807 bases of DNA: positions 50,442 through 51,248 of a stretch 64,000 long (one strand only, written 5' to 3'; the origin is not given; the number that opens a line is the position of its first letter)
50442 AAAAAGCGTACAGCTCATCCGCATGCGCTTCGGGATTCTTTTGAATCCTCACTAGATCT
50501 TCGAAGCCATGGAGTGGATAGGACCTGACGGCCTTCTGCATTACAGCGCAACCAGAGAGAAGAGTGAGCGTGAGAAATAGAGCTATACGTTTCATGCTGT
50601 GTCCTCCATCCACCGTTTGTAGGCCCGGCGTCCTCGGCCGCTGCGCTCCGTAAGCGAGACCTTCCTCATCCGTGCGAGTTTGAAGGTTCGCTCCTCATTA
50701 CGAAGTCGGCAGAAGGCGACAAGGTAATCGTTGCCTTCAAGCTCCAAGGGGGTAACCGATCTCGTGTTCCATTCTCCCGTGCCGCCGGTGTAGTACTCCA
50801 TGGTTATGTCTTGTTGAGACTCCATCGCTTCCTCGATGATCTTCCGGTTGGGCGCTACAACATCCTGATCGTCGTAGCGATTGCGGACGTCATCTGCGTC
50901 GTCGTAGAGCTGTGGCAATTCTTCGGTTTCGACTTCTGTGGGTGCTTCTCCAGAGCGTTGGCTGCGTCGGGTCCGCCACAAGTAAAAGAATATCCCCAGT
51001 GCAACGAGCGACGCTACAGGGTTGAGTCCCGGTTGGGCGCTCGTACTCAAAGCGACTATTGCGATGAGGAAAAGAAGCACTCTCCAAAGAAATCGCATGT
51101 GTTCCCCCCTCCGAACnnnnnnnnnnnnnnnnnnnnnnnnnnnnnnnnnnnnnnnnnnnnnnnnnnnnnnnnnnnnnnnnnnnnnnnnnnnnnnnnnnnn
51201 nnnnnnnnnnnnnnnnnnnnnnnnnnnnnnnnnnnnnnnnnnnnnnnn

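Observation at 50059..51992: Opposite-strand four-gene operon (XRE regulator / membrane DEDDh exonuclease / membrane WYL protein / lipoprotein) inserted between tape-measure and M tail genes: candidate novel prophage defence or exclusion system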

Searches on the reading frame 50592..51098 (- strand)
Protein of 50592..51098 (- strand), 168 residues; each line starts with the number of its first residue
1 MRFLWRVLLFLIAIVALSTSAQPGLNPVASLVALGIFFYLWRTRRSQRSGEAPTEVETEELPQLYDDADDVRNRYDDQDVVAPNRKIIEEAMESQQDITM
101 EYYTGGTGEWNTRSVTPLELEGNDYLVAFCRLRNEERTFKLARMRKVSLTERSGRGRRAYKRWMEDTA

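Call 3: search_protein_families(library=pfam, proteins=[window:50592-51098:-], max_evalue=0.1)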
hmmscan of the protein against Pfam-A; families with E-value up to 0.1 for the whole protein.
window:50592-51098:- (168 aa): 2 families
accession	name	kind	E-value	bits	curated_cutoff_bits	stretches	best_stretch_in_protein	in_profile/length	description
PF13280.12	WYL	-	1.6e-13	50.9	21.8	1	87-147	5-68/70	WYL domain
PF08863.15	YolD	-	0.09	13.3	27.5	0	76-108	25-56/94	YolD-like protein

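Call 4: search_protein_families(library=padloc, proteins=[window:50592-51098:-], max_evalue=0.1)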
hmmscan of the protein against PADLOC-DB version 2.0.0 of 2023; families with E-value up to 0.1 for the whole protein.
window:50592-51098:- (168 aa): 3 families
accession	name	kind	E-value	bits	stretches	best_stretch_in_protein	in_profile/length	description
PDLC01457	WYL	-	1.8e-11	42.1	1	82-154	124-198/229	"CAS-I,CAS-II,CAS-III,CAS-IV,CAS-V,CAS-VI; associated_signaling"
PDLC01652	WYL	-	1.9e-11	42.6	1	70-155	5-80/162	"CAS-I,CAS-II,CAS-III,CAS-IV,CAS-V,CAS-VI; associated_signaling"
PDLC03787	RTasWYL-YodC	-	1.1e-05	22.7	1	102-149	295-349/354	DRT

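Call 7: find_homologous_proteins(query=window:50592-51098:-)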
Query window:50592-51098:- (168 aa): 1 proteins with E <= 0.001 among 99 candidates.
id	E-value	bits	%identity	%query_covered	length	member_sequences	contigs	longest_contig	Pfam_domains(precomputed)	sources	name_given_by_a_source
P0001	1.2e-106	371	100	100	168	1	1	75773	PF13280.13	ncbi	-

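Call 8: search_protein_families(library=ncbifam, proteins=[window:50592-51098:-], max_evalue=0.1)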
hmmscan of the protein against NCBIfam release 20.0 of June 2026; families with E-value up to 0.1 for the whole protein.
window:50592-51098:- (168 aa): 0 families

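Call 9: search_protein_families(library=phrogs, proteins=[window:50592-51098:-], max_evalue=0.01)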
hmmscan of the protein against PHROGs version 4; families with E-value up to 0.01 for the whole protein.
window:50592-51098:- (168 aa): 2 families
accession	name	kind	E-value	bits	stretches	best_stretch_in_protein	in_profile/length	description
phrog_13105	-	unknown function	8.9e-09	36.3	1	71-153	134-218/239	-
phrog_6785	-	unknown function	7.5e-07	29.3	1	74-166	17-105/396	-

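Call 11: find_encoding_contigs(protein=P0001, flank=10000)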
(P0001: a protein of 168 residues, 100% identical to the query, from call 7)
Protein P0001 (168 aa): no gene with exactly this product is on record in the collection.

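Call 26: list_cluster_members(proteins=[P0001, P0002, P0122])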
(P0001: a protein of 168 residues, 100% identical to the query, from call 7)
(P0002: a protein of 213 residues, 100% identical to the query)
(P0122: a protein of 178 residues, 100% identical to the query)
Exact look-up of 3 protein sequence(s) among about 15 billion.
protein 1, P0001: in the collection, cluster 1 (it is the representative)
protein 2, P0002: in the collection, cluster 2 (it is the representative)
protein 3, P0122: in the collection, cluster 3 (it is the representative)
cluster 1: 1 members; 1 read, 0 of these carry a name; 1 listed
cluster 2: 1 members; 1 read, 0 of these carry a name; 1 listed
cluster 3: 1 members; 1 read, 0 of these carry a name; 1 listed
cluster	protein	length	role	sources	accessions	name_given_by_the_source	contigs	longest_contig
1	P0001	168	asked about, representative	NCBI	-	-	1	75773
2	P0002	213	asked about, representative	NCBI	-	-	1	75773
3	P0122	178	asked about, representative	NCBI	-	-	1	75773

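Call 31: search_protein_representatives(protein=window:50592-51098:-)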
Query: 168 residues. Proteins with E-value up to 0.001 (for the whole library): 211; up to 1e-10: 16; up to 1e-30: 1. The best 150 are listed.
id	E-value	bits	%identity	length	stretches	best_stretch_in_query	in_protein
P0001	4.0e-107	371.4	100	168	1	1-168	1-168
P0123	1.7e-15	73.6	35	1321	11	7-48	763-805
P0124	2.0e-14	70.1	40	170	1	75-167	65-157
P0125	2.2e-13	66.7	41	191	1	80-162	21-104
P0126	4.4e-13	65.7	29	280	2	89-167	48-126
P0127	5.6e-13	65.4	39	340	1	62-152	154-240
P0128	7.7e-13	64.9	40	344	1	78-162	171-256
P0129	2.0e-12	63.6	43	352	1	86-167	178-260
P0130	4.8e-12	62.3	45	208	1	54-147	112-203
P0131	6.1e-12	62.0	47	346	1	86-147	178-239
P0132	6.3e-12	62.0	41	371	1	69-149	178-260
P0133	1.1e-11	61.2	42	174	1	83-159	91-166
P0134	4.2e-11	59.3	37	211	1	36-152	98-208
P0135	5.0e-11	59.0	39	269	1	87-161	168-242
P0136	5.5e-11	58.9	43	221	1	86-152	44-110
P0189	2.1e-06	44.0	28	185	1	37-160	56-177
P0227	2.8e-05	40.3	36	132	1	31-149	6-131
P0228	2.9e-05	40.3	40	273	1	59-149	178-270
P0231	3.9e-05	39.9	37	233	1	83-149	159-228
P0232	4.0e-05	39.8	35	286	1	80-148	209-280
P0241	5.2e-05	39.5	30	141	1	44-155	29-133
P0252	1.0e-04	38.5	37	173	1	24-149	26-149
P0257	1.1e-04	38.4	45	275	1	84-152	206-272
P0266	1.6e-04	37.9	41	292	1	78-149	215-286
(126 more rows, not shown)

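Call 33: find_encoding_contigs(protein=P0124, flank=8000, max_places=4)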
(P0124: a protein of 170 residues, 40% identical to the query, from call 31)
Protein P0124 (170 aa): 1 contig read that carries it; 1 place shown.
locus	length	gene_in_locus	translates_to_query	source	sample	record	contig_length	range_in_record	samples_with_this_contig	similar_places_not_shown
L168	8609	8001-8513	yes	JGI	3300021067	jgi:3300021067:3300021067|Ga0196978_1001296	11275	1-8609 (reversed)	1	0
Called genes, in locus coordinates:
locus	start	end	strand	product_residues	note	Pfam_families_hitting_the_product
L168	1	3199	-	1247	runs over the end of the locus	PF24801:FNIII-A_GpJ (weak), PF13550:Phage-tail_3 (faint)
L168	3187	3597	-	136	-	PF00877:NLPC_P60 (weak)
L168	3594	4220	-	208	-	PF05100:Phage_tail_L (faint)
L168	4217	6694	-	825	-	-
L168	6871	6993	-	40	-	-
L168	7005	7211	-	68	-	-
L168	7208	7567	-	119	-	-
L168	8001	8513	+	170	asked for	PF13280:WYL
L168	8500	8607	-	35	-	?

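Call 34: find_encoding_contigs(protein=P0252, flank=8000, max_places=4)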
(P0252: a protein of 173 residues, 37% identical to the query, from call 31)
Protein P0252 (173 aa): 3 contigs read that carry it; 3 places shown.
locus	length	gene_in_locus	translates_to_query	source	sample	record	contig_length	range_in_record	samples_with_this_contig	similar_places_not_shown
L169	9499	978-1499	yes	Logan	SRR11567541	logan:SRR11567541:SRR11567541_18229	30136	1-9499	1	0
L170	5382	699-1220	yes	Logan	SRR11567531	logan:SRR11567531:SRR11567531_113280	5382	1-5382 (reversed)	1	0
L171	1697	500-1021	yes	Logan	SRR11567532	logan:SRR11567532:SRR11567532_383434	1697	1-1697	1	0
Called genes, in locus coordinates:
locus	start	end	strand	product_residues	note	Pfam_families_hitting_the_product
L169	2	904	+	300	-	?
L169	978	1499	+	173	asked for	PF13280:WYL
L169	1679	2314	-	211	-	-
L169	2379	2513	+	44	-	-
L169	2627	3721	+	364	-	-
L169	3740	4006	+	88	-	-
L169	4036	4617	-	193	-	-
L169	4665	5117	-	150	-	-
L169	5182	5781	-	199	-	-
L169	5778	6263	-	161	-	-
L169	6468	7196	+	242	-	-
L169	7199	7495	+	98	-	-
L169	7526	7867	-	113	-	-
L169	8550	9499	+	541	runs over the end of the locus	PF02899:Phage_int_SAM_1 (weak), PF00589:Phage_integrase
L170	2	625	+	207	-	?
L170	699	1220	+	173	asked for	PF13280:WYL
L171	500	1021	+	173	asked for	PF13280:WYL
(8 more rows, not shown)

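Call 40: find_encoding_contigs(protein=P0241, flank=6000, max_places=3)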
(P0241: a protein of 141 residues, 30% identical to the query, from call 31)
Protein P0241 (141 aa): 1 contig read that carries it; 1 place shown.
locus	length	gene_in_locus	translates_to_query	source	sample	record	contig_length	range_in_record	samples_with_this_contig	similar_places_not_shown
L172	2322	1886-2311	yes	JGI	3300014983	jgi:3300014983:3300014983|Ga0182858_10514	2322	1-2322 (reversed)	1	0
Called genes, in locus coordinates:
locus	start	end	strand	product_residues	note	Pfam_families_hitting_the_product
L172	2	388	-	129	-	?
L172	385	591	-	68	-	-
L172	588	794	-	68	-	-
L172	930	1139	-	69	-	-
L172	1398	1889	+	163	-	-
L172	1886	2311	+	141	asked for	PF13280:WYL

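Call 41: find_encoding_contigs(protein=P0189, flank=6000, max_places=3)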
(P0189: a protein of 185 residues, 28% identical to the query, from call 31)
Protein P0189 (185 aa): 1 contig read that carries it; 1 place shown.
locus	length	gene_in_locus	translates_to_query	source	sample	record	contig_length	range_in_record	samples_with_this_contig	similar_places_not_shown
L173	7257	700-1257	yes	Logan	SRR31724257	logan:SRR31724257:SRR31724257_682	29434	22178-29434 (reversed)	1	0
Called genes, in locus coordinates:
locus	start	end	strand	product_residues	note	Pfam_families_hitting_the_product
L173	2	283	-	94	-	?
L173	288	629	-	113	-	PF22253:DUF6948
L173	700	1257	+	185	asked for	PF13280:WYL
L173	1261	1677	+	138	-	-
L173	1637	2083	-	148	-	PF13412:HTH_24 (weak)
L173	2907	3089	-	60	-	-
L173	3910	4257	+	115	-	-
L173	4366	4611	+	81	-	-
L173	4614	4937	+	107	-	-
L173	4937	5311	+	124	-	-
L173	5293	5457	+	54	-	-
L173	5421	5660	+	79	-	-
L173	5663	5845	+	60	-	PF04448:DUF551 (weak)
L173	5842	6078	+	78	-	-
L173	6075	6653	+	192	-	-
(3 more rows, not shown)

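Call 42: find_encoding_contigs(protein=P0227, flank=6000, max_places=3)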
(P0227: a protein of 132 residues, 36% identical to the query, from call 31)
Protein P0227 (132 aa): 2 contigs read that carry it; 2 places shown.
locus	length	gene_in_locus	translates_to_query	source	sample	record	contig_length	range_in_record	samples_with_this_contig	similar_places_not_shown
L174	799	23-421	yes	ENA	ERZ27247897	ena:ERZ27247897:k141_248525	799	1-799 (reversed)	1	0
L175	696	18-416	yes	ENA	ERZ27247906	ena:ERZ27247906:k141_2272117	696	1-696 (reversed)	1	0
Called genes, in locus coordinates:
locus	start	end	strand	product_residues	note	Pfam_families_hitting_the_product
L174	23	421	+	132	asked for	PF13280:WYL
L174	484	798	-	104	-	?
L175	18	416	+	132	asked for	PF13280:WYL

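Call 79: search_solved_structures(query=window:50592-51098:-, max_evalue=0.1)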
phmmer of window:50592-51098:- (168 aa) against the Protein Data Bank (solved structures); distinct sequences matched with E-value up to 0.1: 2.
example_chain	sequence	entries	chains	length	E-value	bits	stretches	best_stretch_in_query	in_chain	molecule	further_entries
6sj9_A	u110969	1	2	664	0.0045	20.1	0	90-146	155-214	Proteasome accessory factor B/C (PafBC)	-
7p5x_AX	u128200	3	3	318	0.0099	19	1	88-148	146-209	PafC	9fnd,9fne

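Call 84: find_related_loci(query=A3, collection=viral_contigs, flank=5000)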
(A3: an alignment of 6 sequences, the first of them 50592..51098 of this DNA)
Query A3 (168 aa) in viral_contigs; peptide patterns used: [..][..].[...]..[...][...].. (x = any residue, [..] = any of these).
30 stretches matched a pattern; 12 encode a relative of the query (tblastn E <= 1e-3); 12 distinct loci.
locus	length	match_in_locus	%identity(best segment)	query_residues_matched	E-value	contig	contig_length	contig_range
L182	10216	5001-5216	32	85-154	1e-8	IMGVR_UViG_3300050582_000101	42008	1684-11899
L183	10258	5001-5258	34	88-161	2e-8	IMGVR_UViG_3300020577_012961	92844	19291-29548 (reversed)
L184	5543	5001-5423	29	8-144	1e-7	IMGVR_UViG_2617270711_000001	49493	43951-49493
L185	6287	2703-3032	31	24-154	3e-6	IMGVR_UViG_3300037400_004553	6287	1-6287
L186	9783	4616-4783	40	88-141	1e-5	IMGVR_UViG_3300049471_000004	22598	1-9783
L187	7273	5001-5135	28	122-168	5e-5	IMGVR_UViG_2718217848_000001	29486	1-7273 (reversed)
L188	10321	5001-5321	27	39-148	8e-5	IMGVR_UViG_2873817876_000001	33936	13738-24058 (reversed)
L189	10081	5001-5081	44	125-151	8e-5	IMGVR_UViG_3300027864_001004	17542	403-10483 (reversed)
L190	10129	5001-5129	40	94-144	2e-4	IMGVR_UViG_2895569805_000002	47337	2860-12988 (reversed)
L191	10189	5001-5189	32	86-148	3e-4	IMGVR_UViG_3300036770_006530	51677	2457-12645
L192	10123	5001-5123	40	103-144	4e-4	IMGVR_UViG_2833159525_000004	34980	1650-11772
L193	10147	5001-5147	40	100-145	5e-4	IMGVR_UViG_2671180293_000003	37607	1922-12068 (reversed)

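Call 86: search_protein_families(library=pfam, proteins=[L182:3852-5252:+, L186:3980-4822:+, L183:4770-5267:+, L184:4509-5543:+, L185:2622-3437:+, L188:4812-5993:+], max_evalue=0.01)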
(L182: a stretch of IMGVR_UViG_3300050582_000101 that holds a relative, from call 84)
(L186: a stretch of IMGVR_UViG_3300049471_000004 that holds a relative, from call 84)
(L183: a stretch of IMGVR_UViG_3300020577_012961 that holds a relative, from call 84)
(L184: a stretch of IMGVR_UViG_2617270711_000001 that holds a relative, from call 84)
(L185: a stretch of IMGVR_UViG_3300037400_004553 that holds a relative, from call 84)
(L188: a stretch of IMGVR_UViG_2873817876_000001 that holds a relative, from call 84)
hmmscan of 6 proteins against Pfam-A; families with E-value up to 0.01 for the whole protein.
L182:3852-5252:+ (466 aa): 4 families
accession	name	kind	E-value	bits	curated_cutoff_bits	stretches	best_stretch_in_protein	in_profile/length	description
PF13280.12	WYL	-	3.8e-13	49.7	21.8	1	385-450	4-70/70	WYL domain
PF01844.29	HNH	-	2.3e-10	40.9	21.4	1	331-373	1-46/47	HNH endonuclease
PF17566.7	DUF5472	-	0.00052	20.4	25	1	15-69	7-60/73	Family of unknown function (DUF5472)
PF14279.12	HNH_5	-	0.00081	19.7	27.5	1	331-372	1-44/56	HNH endonuclease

L186:3980-4822:+ (280 aa): 3 families
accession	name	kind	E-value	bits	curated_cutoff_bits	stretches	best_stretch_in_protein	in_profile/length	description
PF00929.31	RNase_T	-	1.3e-22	81.5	24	1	4-164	1-163/164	Exonuclease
PF13280.12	WYL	-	1.1e-10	41.8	21.8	1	212-269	5-63/70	WYL domain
PF16473.11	Rv2179c-like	-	7.7e-10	39.2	27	1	4-168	3-176/177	3'-5' exoribonuclease Rv2179c-like domain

L183:4770-5267:+ (165 aa): 1 family
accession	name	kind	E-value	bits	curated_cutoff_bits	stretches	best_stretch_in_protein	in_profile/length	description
PF13280.12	WYL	-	1.2e-07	32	21.8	1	130-151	49-70/70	WYL domain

L184:4509-5543:+ (345 aa): 1 family
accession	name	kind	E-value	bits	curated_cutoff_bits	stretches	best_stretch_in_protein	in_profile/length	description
PF13280.12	WYL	-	5.6e-06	26.7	21.8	1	263-306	18-66/70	WYL domain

L185:2622-3437:+ (271 aa): 2 families
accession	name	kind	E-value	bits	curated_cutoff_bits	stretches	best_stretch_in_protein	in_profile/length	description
PF13280.12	WYL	-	7.1e-08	32.8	21.8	1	79-131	13-67/70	WYL domain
PF05099.18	TerB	-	0.0048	17.6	24.4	0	170-214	5-51/118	Tellurite resistance protein TerB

L188:4812-5993:+ (393 aa): 2 families
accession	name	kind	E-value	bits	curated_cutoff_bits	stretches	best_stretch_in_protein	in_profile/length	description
PF13280.12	WYL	-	1.3e-09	38.4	21.8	1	112-169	12-68/70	WYL domain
PF05099.18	TerB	-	0.0039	17.9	24.4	0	205-236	75-106/118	Tellurite resistance protein TerB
